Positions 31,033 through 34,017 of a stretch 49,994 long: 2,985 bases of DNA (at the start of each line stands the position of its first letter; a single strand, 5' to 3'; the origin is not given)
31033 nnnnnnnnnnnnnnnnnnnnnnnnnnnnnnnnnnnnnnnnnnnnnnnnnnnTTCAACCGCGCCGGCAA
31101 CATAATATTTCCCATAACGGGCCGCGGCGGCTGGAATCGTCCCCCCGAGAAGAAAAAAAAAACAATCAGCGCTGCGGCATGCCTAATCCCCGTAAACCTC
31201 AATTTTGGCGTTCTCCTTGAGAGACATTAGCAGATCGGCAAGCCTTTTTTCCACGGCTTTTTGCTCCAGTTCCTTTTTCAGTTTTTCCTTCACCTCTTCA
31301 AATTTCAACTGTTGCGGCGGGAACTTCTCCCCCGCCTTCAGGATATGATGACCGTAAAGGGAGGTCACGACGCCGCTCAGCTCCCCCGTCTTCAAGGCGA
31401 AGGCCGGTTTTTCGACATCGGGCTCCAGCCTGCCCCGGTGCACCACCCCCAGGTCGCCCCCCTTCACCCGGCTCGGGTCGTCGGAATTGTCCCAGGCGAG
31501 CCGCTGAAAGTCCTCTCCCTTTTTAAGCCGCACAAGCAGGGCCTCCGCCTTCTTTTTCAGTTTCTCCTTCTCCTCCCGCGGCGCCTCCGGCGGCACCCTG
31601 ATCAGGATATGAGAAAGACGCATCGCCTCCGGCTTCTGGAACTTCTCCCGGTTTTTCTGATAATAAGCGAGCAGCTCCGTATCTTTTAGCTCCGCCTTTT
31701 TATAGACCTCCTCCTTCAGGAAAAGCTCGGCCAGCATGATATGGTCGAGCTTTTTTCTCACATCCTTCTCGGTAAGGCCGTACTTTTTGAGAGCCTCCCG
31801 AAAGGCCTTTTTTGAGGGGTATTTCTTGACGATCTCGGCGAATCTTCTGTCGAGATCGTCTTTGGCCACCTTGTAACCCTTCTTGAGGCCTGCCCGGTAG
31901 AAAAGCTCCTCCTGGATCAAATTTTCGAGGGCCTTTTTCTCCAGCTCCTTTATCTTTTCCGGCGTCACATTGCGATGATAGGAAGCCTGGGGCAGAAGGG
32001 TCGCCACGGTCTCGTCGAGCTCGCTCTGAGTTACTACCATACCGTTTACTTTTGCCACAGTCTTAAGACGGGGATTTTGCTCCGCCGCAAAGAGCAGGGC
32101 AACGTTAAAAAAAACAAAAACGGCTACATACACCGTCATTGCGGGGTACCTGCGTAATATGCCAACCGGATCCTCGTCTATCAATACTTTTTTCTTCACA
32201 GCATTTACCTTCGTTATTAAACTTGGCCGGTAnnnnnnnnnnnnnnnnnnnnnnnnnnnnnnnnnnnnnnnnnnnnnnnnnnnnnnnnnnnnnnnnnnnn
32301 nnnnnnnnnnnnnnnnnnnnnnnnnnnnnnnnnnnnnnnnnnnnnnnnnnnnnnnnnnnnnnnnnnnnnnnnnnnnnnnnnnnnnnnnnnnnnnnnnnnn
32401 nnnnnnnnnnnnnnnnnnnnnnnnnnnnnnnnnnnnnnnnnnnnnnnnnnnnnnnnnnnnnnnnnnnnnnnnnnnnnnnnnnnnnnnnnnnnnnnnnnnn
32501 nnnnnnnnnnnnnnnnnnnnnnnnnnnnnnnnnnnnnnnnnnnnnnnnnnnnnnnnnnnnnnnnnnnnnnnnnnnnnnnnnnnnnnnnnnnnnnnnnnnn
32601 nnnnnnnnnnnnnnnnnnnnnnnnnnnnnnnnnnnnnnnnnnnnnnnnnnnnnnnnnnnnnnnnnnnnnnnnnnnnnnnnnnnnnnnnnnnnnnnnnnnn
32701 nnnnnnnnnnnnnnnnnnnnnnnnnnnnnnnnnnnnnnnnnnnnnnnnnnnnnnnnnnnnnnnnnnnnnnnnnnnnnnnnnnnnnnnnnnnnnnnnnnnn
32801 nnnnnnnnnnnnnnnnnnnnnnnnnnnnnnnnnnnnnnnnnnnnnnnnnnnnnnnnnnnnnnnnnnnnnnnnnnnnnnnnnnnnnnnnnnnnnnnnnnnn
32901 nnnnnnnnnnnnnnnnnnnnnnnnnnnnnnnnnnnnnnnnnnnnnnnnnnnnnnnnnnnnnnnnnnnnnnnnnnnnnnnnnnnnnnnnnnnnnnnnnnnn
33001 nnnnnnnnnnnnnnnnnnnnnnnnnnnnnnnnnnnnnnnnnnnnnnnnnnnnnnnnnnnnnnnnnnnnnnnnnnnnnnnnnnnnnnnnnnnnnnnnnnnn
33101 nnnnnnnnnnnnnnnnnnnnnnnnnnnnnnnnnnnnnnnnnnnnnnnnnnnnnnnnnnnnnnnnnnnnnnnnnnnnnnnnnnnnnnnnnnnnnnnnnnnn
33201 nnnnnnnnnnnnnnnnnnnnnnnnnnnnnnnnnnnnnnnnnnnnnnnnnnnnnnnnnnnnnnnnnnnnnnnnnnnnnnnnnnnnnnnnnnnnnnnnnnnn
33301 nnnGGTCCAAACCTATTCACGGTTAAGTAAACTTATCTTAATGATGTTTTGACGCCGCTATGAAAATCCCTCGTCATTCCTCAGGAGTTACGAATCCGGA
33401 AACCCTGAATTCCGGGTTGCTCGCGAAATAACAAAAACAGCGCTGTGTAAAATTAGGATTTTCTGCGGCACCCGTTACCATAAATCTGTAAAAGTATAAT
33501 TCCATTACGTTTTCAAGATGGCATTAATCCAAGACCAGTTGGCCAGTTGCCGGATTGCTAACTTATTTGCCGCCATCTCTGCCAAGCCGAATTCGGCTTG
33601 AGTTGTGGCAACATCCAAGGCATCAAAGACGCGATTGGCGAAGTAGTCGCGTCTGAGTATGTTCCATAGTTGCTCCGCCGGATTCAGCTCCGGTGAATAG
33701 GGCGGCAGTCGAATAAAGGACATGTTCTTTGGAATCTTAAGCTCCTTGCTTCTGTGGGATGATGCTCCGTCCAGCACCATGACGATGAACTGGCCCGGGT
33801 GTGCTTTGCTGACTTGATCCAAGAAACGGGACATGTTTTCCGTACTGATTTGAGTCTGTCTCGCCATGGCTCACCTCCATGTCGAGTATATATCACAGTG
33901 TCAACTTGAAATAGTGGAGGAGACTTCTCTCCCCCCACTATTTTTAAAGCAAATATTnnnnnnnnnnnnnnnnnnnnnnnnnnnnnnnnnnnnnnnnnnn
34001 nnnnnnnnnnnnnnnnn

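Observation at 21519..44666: Roughly 23 kb co-directional supercluster: 7 multihaem cytochromes, 3 NHL propellers, PPIase, giant beta-barrel, private CcsBA and a sigma54 two-component system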

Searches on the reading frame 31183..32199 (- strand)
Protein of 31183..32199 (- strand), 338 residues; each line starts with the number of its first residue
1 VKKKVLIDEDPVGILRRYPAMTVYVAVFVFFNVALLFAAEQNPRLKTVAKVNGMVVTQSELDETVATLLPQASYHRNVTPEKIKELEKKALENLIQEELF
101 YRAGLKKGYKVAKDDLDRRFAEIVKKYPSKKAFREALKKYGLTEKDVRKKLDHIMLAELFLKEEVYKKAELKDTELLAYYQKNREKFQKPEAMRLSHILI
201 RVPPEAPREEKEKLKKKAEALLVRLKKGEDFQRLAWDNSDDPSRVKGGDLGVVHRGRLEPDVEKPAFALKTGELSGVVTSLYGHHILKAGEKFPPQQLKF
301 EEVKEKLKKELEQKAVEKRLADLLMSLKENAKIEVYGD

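Call 5: search_protein_families(library=pfam, proteins=[window:31183-32199:-], max_evalue=0.01)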
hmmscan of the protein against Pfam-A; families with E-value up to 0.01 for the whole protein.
window:31183-32199:- (338 aa): 6 families
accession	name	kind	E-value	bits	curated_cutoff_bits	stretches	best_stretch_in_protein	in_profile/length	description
PF13616.12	Rotamase_3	-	2.9e-25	89.5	22.5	1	182-291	5-114/116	PPIC-type PPIASE domain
PF00639.27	Rotamase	-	2.2e-23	83.5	21.7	1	197-289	1-95/97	PPIC-type PPIASE domain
PF13145.12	Rotamase_2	-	1.4e-17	65.1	27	1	173-305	3-121/121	PPIC-type PPIASE domain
PF13624.11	SurA_N_3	-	5.8e-14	52.7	27.2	1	23-156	20-157/162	SurA-like N-terminal domain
PF09312.16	SurA_N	-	4.1e-10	40.3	30.8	1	47-153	4-110/118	SurA N-terminal domain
PF13623.11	SurA_N_2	-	6.6e-08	33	28.5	1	22-122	15-121/145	SurA-like N-terminal domain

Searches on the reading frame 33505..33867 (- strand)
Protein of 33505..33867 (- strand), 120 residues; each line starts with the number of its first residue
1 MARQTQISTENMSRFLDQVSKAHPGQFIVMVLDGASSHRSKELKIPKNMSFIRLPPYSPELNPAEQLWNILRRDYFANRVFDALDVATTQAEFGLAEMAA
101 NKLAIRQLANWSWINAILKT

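Call 5: search_protein_families(library=pfam, proteins=[window:33505-33867:-], max_evalue=0.01)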
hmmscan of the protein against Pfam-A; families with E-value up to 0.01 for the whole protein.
window:33505-33867:- (120 aa): 2 families
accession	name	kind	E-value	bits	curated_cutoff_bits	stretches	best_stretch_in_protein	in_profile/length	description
PF13358.12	DDE_3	-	8.8e-17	61.8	28.6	1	5-83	57-141/146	DDE superfamily endonuclease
PF03184.25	DDE_1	-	0.0017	18.4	22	1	6-85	56-140/177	DDE superfamily endonuclease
